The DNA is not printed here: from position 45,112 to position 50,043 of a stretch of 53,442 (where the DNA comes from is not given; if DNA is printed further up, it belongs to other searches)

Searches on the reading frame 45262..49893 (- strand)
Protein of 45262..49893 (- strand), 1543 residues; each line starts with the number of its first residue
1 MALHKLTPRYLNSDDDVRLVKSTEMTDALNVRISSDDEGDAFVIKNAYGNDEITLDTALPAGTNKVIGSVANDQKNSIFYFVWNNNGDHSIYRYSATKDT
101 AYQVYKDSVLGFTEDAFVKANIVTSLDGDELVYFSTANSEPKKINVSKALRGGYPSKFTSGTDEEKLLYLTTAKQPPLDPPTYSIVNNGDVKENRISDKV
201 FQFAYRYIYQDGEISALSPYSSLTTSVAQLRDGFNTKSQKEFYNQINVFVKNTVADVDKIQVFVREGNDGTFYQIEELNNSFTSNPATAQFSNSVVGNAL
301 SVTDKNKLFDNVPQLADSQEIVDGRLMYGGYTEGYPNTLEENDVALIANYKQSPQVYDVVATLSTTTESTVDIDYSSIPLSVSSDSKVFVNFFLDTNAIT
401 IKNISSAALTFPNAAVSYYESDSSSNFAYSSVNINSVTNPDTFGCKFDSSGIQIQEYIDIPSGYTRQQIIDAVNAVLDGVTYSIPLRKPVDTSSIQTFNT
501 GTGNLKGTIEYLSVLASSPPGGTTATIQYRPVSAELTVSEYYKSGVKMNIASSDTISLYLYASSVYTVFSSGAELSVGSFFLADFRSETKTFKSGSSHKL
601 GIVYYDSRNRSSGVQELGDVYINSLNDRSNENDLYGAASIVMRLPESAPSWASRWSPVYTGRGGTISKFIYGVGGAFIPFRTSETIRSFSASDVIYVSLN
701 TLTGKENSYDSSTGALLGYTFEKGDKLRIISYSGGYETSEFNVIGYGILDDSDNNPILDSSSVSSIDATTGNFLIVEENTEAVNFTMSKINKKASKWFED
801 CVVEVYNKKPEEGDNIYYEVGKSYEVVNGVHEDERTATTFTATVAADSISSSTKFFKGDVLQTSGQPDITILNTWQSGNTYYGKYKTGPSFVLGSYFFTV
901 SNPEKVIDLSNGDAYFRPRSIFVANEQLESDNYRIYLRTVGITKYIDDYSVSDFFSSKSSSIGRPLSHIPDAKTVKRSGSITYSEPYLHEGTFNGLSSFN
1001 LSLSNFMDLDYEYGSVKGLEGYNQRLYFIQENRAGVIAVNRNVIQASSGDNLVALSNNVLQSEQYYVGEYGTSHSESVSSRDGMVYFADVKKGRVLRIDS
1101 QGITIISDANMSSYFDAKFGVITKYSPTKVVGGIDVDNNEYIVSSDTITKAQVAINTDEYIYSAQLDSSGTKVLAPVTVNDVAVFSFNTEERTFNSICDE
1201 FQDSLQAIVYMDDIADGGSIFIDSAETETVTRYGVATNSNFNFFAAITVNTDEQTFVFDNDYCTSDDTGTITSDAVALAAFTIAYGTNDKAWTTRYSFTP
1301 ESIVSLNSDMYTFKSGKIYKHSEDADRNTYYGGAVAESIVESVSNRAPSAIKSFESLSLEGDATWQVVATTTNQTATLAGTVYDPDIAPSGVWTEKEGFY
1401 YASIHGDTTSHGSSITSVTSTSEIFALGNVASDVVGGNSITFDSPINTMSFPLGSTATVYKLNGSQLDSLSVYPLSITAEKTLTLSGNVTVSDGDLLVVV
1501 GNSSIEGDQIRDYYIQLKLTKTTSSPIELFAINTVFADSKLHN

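Call 13: search_protein_families(library=phrogs, proteins=[window:45262-49893:-], max_evalue=0.001)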
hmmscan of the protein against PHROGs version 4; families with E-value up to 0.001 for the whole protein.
window:45262-49893:- (1543 aa): 3 families
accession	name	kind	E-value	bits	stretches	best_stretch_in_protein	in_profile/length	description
phrog_14478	-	head and packaging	5.5e-106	356.6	3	10-700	9-633/1474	virion structural protein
phrog_18548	-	unknown function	3.3e-21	77.1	1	1282-1535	4-235/241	-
phrog_38031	-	unknown function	5.8e-15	56.1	1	1280-1436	197-341/460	-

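Call 14: search_protein_families(library=pfam, proteins=[window:45262-49893:-], max_evalue=0.01)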
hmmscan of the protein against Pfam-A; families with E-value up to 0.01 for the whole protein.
window:45262-49893:- (1543 aa): 2 families
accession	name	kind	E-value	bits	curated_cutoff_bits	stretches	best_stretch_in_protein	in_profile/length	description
PF25731.1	crAss_MUZ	-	2.1e-16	59.7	27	2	1000-1141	1042-1182/1224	Crassvirus muzzle protein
PF25729.1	crAss_MUZ_C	-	1e-07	32.7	27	1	1326-1407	2-83/83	Crassvirus muzzle protein C-terminal domain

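Call 16: search_solved_structures(query=window:45262-49893:-, max_evalue=1)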
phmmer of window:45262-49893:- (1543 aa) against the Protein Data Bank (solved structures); distinct sequences matched with E-value up to 1: 0.
